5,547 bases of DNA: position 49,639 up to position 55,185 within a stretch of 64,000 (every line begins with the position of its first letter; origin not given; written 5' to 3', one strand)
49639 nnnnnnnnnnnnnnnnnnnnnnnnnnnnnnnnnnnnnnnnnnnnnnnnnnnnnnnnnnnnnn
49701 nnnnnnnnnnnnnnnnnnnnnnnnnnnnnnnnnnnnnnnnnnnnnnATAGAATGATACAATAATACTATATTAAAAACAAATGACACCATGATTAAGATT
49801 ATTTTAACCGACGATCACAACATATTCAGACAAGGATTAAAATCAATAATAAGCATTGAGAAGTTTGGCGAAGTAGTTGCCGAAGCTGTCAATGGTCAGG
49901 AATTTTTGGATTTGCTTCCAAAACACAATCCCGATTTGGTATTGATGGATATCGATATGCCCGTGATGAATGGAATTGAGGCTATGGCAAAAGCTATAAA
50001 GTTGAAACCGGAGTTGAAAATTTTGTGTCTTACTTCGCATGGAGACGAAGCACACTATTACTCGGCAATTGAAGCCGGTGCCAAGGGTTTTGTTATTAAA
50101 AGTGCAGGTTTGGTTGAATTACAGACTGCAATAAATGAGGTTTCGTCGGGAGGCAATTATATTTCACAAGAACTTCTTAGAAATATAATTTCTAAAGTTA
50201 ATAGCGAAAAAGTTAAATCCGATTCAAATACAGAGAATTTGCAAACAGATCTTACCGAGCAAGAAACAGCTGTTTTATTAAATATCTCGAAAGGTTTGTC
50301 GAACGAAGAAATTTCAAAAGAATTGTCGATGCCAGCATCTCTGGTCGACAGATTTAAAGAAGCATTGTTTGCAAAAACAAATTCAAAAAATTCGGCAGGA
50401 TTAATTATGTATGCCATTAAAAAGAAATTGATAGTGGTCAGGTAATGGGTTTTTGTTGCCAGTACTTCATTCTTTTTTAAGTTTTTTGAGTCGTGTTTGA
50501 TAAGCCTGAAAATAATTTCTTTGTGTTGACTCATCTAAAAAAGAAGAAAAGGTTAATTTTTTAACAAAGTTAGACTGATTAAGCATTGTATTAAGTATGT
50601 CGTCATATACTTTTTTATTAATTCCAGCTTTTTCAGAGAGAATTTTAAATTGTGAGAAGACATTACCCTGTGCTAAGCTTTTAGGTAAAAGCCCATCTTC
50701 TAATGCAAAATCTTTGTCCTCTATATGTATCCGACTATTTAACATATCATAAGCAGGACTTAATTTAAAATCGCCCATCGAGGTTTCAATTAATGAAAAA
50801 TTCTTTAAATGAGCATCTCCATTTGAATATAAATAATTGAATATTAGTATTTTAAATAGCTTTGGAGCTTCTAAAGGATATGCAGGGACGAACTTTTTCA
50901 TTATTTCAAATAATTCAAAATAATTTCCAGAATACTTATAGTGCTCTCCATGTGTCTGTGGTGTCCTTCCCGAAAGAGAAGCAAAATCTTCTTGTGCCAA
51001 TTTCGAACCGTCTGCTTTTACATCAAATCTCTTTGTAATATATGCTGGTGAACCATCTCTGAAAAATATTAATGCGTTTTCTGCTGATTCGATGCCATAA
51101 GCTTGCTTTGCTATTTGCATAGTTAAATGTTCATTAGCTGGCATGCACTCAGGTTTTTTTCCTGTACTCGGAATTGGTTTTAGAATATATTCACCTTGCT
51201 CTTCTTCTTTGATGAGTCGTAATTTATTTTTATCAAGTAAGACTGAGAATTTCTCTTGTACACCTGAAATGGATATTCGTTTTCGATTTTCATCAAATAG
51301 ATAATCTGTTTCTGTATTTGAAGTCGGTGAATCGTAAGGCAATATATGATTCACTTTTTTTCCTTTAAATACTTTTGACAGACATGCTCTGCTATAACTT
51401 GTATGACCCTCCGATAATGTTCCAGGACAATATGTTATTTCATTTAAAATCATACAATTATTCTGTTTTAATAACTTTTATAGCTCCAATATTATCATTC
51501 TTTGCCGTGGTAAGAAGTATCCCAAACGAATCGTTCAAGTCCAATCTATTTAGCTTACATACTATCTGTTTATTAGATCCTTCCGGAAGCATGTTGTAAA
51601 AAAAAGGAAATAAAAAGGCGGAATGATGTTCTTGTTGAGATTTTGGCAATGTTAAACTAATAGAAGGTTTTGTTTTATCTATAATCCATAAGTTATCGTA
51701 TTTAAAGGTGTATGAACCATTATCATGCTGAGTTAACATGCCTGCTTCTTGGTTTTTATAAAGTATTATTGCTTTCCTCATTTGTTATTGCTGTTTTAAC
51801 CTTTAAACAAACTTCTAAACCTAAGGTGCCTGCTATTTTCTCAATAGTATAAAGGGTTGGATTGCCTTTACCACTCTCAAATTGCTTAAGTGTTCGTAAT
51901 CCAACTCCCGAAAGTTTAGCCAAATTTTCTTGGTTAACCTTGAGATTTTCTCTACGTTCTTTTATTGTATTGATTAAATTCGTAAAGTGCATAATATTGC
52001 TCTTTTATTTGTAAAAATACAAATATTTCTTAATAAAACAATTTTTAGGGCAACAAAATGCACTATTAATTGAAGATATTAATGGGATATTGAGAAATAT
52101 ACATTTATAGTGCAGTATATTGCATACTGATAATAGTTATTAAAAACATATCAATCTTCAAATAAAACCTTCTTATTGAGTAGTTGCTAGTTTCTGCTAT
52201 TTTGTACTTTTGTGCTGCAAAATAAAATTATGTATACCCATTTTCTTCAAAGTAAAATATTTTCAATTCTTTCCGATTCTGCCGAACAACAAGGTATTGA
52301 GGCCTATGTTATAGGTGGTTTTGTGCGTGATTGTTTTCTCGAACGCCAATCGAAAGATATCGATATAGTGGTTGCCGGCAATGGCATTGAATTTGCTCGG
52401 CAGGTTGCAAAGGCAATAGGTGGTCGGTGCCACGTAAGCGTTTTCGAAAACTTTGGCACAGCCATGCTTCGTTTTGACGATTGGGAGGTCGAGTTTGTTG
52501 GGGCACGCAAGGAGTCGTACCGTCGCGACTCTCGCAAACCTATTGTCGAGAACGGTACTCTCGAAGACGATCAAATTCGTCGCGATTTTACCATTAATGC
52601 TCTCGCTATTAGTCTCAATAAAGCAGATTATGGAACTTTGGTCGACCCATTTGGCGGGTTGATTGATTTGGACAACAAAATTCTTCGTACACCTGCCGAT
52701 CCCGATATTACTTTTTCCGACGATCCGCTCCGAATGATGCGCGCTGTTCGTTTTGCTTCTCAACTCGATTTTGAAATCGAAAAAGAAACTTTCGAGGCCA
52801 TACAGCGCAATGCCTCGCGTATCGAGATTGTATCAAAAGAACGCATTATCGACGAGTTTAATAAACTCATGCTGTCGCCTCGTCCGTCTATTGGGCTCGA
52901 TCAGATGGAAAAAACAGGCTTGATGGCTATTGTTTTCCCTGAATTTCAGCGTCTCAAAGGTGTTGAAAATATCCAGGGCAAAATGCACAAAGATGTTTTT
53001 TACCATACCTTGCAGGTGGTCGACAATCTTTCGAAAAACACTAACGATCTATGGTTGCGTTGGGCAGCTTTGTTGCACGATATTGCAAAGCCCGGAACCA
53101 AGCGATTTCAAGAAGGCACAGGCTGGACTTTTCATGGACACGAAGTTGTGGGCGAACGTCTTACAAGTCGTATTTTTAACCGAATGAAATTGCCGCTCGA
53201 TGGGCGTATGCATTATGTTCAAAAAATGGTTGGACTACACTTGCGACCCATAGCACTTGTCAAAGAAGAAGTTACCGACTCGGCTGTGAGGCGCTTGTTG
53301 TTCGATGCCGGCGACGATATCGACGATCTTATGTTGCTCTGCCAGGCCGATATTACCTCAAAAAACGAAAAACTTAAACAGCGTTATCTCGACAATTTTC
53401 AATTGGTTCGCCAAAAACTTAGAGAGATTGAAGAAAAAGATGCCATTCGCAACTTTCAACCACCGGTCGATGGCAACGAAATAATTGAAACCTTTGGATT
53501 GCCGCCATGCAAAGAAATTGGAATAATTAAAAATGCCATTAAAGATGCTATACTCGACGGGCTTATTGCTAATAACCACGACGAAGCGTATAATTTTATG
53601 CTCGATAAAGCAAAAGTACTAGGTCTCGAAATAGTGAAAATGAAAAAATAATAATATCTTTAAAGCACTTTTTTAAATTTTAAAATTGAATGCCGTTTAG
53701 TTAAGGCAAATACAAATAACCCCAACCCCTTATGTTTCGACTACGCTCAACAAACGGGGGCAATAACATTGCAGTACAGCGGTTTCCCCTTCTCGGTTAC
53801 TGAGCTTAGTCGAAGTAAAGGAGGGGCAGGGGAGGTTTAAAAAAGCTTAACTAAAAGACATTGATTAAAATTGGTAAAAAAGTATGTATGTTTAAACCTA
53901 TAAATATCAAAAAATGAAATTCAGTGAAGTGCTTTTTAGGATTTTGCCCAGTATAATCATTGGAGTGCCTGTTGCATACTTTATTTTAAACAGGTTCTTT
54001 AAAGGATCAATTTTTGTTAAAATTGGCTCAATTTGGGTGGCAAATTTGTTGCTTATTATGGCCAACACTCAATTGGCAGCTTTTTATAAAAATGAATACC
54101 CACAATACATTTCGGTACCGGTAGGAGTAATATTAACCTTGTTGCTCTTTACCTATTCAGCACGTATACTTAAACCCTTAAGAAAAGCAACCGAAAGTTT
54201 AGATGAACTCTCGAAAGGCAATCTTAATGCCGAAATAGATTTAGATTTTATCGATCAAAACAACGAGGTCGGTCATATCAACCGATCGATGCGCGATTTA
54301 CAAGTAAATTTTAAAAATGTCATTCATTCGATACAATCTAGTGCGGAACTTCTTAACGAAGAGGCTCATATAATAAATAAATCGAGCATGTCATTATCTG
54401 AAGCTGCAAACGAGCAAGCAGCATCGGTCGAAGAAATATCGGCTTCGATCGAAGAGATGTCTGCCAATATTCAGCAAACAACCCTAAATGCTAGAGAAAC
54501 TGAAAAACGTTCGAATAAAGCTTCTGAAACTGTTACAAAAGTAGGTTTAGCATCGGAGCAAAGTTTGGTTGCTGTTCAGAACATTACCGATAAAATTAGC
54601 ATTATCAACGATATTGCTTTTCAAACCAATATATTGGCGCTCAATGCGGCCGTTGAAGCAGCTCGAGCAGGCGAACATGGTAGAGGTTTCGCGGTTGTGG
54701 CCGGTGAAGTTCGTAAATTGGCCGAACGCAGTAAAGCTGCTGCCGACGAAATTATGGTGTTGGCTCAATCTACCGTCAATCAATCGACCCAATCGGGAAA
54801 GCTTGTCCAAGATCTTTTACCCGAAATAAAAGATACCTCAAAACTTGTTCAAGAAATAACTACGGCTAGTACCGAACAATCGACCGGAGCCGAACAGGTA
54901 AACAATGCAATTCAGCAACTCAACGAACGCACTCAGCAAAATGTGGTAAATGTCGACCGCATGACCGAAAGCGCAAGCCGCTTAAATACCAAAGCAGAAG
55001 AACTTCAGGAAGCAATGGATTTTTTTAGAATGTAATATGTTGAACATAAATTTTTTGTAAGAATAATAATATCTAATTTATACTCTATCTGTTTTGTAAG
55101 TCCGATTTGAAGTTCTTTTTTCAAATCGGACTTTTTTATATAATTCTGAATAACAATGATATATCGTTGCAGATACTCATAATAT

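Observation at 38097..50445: CheA-CheW-MCP core without CheY/CheB/CheR, embedded between receiver-fused histidine kinases and a NarL-type regulator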

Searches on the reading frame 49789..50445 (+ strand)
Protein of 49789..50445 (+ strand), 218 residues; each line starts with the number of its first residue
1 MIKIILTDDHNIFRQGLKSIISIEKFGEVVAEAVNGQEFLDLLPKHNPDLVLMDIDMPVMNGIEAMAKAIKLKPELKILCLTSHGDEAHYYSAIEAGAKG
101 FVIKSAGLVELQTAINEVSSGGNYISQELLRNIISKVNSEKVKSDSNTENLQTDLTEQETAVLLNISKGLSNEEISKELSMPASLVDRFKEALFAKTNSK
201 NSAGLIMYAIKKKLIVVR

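Call 3: search_protein_families(library=pfam, proteins=[window:49789-50445:+], max_evalue=0.01)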
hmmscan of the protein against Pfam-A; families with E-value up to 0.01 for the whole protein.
window:49789-50445:+ (218 aa): 2 families
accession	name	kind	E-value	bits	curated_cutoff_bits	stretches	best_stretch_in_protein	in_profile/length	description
PF00072.30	Response_reg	-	7.6e-26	90.9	30.2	1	4-115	1-110/111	Response regulator receiver domain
PF00196.25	GerE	-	3.5e-07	30.2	23.5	1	155-209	3-57/57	Bacterial regulatory proteins, luxR family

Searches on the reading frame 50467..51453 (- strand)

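Call 5: search_protein_families(library=pfam, proteins=[window:50467-51453:-], max_evalue=0.001)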
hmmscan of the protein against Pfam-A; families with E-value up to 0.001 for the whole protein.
window:50467-51453:- (328 aa): 1 family
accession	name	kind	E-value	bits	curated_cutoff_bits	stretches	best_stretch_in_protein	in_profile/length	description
PF07804.18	HipA_C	-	4.7e-39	134.7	30.5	1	60-292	1-207/213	HipA-like C-terminal domain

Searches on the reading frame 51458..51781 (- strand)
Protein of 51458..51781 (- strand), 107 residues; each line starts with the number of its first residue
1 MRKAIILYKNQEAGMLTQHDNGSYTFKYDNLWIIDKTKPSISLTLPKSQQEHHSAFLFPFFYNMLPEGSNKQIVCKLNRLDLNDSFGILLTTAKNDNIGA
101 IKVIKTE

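Call 5: search_protein_families(library=pfam, proteins=[window:51458-51781:-], max_evalue=0.001)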
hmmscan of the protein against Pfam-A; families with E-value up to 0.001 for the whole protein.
window:51458-51781:- (107 aa): 1 family
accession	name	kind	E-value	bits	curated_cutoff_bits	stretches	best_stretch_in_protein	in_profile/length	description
PF13657.11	Couple_hipA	-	3.3e-18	66.5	22.5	1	6-103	3-98/99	HipA N-terminal domain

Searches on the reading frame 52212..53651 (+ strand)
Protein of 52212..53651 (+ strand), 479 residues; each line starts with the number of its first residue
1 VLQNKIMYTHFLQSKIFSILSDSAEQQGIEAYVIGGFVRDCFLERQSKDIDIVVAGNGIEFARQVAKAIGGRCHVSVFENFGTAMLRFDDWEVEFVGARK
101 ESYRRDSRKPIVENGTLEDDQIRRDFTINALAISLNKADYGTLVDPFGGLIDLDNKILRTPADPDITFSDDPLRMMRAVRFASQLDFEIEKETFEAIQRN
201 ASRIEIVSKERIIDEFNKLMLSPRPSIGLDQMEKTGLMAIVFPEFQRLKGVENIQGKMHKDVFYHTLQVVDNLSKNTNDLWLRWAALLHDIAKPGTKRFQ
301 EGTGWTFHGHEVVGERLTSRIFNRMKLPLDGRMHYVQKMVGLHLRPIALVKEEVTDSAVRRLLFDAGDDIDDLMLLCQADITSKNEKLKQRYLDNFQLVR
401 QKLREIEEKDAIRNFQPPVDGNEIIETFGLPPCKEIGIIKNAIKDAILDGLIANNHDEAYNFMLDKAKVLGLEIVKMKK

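Call 5: search_protein_families(library=pfam, proteins=[window:52212-53651:+], max_evalue=0.001)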
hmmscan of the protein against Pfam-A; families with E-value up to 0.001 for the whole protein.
window:52212-53651:+ (479 aa): 3 families
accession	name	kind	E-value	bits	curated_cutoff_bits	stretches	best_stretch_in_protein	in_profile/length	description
PF01743.26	PolyA_pol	-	7e-27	94.7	23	1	31-159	1-126/126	Poly A polymerase head domain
PF12627.12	PolyA_pol_RNAbd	-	3e-23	81.8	22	1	186-246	1-61/64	Probable RNA and SrmB- binding site of polymerase A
PF01966.28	HD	-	1.2e-11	45.3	22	1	262-348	1-90/116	HD domain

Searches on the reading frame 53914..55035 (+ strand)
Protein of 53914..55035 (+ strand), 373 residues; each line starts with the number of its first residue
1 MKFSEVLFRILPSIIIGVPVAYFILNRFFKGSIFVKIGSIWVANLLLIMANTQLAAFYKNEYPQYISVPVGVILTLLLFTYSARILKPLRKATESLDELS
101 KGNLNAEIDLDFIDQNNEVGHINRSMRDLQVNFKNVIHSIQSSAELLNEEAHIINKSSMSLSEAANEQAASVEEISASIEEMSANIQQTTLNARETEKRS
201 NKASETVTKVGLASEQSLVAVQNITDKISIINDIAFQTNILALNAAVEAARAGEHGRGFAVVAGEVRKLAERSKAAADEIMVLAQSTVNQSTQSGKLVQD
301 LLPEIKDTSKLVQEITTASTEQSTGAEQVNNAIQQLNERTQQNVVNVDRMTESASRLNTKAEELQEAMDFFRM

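Call 5: search_protein_families(library=pfam, proteins=[window:53914-55035:+], max_evalue=0.001)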
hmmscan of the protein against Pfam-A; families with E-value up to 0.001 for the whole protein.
window:53914-55035:+ (373 aa): 2 families
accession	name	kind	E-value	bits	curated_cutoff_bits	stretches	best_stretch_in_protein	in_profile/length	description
PF00015.26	MCPsignal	-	1.3e-36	126.5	34.6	1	195-358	6-169/172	Methyl-accepting chemotaxis protein (MCP) signalling domain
PF00672.30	HAMP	-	1.5e-06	28.9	25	1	82-131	3-49/53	HAMP domain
